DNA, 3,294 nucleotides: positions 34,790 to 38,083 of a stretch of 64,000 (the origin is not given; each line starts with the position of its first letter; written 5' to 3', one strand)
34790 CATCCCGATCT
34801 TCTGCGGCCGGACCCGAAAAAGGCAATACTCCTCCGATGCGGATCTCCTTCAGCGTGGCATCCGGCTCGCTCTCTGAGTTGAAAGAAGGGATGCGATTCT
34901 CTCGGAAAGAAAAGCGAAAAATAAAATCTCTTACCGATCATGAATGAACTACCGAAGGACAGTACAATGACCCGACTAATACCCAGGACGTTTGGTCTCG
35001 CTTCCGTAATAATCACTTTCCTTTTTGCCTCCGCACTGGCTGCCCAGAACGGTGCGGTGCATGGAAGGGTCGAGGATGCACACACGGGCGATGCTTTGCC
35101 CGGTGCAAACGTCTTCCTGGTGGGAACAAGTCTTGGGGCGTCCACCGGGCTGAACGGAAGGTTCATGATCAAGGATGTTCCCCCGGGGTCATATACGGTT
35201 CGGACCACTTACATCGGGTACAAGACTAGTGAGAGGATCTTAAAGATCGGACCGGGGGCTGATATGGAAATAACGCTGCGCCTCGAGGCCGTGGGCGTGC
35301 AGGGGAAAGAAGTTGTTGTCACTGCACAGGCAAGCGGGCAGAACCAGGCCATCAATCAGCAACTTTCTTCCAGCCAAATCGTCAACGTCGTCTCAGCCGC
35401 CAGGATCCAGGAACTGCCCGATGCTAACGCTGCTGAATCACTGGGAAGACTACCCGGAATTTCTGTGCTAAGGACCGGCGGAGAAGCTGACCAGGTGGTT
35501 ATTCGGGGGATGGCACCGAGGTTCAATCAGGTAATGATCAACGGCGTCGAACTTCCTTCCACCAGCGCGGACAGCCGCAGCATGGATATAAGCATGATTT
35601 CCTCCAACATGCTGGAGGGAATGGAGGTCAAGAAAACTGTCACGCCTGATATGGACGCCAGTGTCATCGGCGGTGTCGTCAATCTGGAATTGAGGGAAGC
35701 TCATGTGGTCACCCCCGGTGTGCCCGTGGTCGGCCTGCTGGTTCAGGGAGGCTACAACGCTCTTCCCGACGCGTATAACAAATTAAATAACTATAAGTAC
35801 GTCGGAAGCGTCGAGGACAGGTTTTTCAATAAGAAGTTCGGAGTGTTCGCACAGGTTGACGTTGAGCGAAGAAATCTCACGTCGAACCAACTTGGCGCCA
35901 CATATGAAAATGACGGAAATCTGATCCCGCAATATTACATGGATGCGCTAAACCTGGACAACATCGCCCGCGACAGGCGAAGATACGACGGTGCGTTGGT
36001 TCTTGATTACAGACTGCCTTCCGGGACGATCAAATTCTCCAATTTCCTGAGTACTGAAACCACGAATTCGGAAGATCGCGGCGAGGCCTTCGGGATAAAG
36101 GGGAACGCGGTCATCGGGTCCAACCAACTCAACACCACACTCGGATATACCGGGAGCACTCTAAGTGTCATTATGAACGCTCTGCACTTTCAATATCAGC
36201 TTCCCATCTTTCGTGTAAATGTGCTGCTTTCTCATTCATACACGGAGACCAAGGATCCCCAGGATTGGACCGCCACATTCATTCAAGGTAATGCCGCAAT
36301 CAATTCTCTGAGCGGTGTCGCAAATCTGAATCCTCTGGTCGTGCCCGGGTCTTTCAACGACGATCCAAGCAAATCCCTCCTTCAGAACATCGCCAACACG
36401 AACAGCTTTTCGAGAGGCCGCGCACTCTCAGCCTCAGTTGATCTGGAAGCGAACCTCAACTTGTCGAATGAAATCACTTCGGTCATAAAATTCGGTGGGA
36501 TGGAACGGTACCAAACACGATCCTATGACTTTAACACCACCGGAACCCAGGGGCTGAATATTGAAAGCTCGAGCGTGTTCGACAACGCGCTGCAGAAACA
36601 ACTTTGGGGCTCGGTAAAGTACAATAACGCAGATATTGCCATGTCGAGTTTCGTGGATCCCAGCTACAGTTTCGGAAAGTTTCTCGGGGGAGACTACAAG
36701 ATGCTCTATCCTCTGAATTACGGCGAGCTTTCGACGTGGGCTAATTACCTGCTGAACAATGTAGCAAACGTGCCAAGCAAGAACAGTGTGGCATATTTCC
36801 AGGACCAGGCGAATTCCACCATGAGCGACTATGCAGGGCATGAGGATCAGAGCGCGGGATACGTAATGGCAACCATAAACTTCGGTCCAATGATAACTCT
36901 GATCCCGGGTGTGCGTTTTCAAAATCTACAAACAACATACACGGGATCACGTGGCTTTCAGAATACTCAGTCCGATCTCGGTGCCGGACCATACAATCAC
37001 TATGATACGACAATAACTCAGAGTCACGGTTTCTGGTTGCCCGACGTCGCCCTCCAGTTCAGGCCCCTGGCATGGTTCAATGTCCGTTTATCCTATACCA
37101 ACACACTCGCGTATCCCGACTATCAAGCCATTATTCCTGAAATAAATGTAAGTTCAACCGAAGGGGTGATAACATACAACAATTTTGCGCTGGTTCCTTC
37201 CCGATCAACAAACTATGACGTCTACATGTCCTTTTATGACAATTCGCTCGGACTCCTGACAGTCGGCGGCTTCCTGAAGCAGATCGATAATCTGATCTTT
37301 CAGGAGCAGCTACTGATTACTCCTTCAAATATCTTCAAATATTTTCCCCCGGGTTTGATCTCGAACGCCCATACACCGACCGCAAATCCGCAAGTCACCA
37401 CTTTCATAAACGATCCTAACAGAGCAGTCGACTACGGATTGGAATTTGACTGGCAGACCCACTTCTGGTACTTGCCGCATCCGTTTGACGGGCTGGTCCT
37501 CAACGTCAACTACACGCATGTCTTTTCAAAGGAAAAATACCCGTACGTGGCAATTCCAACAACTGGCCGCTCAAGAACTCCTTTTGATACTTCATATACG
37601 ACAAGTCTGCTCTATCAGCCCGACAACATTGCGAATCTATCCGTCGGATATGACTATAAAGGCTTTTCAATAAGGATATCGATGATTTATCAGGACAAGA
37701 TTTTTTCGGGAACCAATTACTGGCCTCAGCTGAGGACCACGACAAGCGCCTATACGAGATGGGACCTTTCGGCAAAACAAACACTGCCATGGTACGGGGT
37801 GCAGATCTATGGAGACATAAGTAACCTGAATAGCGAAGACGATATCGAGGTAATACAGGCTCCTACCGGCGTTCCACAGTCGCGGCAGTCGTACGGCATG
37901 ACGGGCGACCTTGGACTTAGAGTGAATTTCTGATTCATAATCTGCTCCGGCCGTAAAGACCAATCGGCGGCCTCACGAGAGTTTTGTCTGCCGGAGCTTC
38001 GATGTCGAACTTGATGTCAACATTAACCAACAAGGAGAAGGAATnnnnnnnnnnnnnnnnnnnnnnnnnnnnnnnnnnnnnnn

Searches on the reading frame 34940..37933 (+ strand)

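Call 49: search_protein_families(library=pfam, proteins=[window:34940-37933:+], max_evalue=0.0001)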
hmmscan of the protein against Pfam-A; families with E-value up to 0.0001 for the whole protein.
window:34940-37933:+ (997 aa): 4 families
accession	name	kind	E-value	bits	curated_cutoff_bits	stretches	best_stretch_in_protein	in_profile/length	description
PF00593.30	TonB_dep_Rec_b-barrel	-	9.7e-23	82.2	27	1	455-963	22-436/436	TonB dependent receptor-like, beta-barrel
PF13715.12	CarbopepD_reg_2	-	7.2e-19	68.1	32.2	1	40-127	1-88/88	CarboxypepD_reg-like domain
PF07715.20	Plug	-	2.4e-16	60.6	23.9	1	142-246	3-107/107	TonB-dependent Receptor Plug Domain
PF13620.12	CarboxypepD_reg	-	7e-16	58.8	32.3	1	40-115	2-81/82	Carboxypeptidase regulatory-like domain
